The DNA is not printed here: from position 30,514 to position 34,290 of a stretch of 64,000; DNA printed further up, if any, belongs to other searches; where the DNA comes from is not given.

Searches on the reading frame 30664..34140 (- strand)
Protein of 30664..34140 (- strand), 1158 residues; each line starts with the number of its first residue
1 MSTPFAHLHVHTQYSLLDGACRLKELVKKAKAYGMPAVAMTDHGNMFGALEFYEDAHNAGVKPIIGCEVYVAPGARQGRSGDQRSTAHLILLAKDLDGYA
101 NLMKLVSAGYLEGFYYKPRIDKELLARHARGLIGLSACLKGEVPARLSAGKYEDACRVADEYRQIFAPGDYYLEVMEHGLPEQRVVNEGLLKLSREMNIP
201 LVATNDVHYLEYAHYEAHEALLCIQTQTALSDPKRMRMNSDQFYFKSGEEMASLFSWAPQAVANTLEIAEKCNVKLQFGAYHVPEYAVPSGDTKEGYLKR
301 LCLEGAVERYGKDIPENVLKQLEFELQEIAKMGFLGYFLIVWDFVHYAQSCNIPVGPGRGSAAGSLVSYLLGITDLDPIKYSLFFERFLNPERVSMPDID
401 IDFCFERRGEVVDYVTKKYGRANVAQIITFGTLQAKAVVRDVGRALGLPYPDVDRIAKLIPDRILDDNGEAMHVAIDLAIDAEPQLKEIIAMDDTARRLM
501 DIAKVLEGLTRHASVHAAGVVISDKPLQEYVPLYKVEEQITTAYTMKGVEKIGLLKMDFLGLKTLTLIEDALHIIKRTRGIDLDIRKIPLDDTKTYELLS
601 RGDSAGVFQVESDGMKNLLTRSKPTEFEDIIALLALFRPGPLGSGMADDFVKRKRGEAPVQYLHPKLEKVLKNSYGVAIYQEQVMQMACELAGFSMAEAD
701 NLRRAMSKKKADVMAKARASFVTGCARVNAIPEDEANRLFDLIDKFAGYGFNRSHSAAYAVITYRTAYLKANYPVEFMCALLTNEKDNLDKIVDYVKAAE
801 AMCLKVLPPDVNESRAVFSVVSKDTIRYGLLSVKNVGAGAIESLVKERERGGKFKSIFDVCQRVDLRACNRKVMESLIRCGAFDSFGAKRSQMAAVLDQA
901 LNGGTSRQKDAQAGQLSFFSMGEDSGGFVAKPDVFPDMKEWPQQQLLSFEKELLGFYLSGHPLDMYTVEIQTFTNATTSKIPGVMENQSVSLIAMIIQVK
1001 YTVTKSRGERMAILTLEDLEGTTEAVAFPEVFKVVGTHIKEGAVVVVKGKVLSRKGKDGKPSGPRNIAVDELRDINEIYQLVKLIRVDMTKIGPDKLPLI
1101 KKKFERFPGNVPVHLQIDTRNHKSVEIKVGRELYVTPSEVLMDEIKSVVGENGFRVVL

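Call 40: search_protein_families(library=pfam, proteins=[window:30664-34140:-], max_evalue=0.001)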
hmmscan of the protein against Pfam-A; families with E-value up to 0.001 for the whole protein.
window:30664-34140:- (1158 aa): 6 families
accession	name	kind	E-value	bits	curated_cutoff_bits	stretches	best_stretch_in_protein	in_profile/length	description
PF07733.18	DNA_pol3_alpha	-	8.5e-102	340.6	23.9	1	297-561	2-260/260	Bacterial DNA polymerase III alpha NTPase domain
PF17657.6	DNA_pol3_finger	-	1.1e-64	217.3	22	1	564-727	1-164/166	Bacterial DNA polymerase III alpha subunit finger domain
PF02811.25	PHP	-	3.3e-61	206.8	26.4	1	7-178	1-164/164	PHP domain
PF14579.12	HHH_6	-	1.6e-30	105.6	25.6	1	804-893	2-90/90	Helix-hairpin-helix motif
PF01336.31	tRNA_anti-codon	-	3.7e-09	36.8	27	1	990-1071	1-71/75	OB-fold nucleic acid binding domain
PF20914.2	DNA_pol_IIIA_C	-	5.2e-05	23.4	22.5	1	1108-1150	11-52/52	DNA polymerase III subunit alpha, C-terminal domain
